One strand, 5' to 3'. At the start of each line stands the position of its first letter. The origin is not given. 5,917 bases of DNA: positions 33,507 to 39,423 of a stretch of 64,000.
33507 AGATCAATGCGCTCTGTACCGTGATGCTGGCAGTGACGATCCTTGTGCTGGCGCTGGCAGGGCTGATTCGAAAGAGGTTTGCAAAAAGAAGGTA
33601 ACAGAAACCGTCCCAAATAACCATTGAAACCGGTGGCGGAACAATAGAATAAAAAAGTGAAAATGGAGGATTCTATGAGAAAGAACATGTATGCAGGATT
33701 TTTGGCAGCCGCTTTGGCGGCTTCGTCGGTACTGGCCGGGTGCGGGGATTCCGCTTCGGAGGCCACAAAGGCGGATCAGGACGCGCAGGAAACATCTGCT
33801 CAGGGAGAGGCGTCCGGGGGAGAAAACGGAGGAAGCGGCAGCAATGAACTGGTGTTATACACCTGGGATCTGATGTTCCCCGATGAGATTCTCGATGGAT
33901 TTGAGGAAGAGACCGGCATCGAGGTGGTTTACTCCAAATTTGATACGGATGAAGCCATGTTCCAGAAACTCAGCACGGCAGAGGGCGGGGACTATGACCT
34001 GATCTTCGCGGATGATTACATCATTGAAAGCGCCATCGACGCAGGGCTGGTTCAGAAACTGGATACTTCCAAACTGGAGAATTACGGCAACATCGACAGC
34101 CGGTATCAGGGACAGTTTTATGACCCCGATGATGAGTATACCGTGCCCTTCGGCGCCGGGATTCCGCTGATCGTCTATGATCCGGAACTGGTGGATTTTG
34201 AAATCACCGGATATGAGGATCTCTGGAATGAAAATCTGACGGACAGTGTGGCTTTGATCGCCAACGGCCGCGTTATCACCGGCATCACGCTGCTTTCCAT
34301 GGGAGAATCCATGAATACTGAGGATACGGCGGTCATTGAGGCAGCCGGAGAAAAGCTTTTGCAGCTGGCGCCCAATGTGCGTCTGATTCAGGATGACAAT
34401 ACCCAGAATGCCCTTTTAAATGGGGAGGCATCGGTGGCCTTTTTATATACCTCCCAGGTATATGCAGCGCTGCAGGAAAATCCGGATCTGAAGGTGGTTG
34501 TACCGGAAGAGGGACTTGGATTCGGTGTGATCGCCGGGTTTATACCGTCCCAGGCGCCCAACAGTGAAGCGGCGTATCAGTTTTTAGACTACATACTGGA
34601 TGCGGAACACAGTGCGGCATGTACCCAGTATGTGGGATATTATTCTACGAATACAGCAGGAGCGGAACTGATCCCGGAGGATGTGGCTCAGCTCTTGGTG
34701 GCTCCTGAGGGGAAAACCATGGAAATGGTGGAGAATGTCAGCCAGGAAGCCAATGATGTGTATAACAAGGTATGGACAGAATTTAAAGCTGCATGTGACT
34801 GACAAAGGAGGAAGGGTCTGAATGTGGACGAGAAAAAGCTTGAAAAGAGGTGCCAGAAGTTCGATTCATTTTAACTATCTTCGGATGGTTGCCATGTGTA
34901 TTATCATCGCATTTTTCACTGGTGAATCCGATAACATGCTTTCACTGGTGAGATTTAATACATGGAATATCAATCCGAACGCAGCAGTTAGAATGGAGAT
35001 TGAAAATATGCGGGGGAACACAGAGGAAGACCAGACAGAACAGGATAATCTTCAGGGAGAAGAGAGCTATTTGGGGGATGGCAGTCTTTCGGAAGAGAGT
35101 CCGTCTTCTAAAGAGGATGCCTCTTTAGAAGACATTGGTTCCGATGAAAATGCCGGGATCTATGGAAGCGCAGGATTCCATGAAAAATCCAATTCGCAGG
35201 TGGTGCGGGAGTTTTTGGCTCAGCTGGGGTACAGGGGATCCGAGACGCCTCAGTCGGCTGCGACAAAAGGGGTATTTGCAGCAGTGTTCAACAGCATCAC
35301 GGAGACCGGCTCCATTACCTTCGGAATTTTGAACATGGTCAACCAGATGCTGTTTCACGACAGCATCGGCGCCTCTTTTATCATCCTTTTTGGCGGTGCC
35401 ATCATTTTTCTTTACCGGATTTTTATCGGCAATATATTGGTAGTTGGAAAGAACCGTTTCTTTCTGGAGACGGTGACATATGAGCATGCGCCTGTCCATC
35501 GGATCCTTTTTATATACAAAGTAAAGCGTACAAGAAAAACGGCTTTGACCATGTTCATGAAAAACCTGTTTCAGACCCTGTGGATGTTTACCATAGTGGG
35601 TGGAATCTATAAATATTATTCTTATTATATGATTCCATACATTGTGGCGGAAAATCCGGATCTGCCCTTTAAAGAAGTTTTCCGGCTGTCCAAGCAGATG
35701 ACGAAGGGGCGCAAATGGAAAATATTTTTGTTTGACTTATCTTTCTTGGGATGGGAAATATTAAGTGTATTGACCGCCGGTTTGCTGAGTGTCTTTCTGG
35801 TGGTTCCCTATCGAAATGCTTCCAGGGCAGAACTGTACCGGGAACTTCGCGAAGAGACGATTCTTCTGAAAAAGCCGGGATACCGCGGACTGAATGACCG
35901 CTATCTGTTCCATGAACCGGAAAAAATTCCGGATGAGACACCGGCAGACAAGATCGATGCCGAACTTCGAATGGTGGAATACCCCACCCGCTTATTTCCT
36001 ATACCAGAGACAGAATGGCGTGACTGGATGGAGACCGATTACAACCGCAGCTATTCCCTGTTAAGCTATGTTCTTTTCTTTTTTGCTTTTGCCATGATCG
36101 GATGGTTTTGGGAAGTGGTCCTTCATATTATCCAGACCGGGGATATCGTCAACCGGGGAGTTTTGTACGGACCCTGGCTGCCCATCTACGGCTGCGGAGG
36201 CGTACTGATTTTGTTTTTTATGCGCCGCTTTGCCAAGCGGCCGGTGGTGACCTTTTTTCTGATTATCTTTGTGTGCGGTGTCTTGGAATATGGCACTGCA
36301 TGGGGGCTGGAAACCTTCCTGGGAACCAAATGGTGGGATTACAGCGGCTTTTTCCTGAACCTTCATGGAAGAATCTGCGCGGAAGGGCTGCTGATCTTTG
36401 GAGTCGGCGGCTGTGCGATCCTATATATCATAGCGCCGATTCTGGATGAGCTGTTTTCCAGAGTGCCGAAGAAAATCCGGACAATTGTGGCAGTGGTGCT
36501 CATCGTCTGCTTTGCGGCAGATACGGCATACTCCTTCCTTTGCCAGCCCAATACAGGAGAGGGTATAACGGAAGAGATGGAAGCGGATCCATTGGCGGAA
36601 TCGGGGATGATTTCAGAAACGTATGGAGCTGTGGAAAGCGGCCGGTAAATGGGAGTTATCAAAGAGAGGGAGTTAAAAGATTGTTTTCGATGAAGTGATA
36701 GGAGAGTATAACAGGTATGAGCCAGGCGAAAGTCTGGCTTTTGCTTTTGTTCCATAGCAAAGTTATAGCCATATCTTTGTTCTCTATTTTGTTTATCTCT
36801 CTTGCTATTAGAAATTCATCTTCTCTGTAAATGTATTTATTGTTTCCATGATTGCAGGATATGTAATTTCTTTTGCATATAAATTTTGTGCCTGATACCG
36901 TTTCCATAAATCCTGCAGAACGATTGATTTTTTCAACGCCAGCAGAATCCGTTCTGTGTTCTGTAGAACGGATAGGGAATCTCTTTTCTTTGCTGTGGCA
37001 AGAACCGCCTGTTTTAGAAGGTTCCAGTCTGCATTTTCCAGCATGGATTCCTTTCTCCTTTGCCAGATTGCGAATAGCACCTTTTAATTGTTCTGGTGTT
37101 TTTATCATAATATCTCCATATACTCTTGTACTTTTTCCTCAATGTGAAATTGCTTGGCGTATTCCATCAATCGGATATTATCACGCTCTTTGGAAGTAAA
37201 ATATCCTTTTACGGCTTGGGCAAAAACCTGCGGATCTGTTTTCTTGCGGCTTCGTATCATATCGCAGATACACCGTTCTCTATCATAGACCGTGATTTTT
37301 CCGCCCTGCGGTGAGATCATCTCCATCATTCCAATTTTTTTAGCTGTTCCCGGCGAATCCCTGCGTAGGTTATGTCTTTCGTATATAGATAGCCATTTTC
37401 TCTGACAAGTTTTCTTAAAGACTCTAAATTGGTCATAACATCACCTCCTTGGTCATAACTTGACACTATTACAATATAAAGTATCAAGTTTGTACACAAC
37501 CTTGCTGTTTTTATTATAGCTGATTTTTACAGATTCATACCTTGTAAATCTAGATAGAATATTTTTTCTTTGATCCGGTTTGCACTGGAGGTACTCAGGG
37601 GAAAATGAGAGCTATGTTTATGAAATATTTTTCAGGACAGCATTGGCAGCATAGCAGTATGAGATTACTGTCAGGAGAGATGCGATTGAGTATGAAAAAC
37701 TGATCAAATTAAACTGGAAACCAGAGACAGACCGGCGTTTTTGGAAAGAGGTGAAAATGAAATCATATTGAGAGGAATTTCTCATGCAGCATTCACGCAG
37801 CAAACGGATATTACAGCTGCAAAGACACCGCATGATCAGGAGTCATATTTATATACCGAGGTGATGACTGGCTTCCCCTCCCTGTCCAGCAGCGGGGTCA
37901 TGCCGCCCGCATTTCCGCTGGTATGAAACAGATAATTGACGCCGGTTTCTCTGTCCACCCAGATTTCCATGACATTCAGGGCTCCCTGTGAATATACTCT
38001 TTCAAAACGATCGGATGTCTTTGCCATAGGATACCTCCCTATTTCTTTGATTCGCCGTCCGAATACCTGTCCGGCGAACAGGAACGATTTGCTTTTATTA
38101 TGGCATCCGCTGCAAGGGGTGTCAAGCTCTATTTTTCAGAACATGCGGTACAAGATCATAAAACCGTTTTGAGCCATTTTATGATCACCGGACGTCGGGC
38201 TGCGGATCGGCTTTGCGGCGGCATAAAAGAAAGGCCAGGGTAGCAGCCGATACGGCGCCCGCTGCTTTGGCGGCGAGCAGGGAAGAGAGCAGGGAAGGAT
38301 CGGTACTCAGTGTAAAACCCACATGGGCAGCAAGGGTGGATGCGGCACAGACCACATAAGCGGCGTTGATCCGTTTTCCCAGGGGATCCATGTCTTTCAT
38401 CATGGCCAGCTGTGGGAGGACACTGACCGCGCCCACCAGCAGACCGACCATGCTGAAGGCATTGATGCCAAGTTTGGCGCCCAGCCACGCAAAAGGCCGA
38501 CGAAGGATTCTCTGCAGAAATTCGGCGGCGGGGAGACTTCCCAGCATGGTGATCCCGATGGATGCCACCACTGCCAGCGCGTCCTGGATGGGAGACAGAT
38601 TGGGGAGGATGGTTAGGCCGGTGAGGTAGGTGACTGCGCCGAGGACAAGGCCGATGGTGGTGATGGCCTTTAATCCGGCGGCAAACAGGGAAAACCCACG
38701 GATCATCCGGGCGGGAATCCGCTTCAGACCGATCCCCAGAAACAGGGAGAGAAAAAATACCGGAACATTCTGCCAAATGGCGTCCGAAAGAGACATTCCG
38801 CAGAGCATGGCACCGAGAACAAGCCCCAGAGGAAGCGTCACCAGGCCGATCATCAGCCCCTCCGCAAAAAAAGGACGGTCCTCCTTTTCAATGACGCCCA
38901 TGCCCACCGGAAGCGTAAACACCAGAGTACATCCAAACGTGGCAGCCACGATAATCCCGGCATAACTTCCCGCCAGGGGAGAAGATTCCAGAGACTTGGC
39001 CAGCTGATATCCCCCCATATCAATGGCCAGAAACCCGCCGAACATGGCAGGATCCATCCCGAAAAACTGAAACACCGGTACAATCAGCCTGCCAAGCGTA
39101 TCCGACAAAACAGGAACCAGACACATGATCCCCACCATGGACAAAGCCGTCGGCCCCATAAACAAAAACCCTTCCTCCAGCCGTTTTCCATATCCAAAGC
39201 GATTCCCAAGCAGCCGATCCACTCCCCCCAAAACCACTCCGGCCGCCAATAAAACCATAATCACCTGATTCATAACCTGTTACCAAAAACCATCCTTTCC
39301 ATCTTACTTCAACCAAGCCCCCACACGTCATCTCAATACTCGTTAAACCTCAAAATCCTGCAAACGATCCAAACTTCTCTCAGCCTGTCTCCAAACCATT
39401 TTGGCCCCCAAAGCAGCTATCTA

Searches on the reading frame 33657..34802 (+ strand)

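Call 44: search_protein_families(library=pfam, proteins=[window:33657-34802:+])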
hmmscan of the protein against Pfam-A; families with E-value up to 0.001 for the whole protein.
window:33657-34802:+ (381 aa): 4 families
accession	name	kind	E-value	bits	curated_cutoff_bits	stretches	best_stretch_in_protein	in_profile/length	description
PF13416.11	SBP_bac_8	-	3.6e-26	93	27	1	78-336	2-266/279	Bacterial extracellular solute-binding protein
PF01547.30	SBP_bac_1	-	5.9e-21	76.2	26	1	76-317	15-304/307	Bacterial extracellular solute-binding protein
PF13343.11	SBP_bac_6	-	8e-20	71.8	24.6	1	116-332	7-221/245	Bacterial extracellular solute-binding protein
PF13531.11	SBP_bac_11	-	3.9e-14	53.4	25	1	76-325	14-224/227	Bacterial extracellular solute-binding protein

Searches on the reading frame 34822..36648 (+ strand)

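Call 44: search_protein_families(library=pfam, proteins=[window:34822-36648:+])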
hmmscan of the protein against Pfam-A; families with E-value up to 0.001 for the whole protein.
window:34822-36648:+ (608 aa): 2 families
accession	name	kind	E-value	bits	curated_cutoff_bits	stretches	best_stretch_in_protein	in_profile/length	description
PF06541.16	ABC_trans_CmpB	-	7.9e-45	153.1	25.9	1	418-572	1-151/151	Putative ABC-transporter type IV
PF06161.16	DUF975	-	3.1e-22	80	34.8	1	262-344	160-241/243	Protein of unknown function (DUF975)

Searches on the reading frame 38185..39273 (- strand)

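Call 44: search_protein_families(library=pfam, proteins=[window:38185-39273:-])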
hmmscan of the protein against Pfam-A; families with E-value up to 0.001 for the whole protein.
window:38185-39273:- (362 aa): 1 family
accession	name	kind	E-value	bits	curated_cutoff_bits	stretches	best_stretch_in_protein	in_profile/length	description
PF04346.18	EutH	-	3e-114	382.4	25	1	1-350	1-351/351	Ethanolamine utilisation protein, EutH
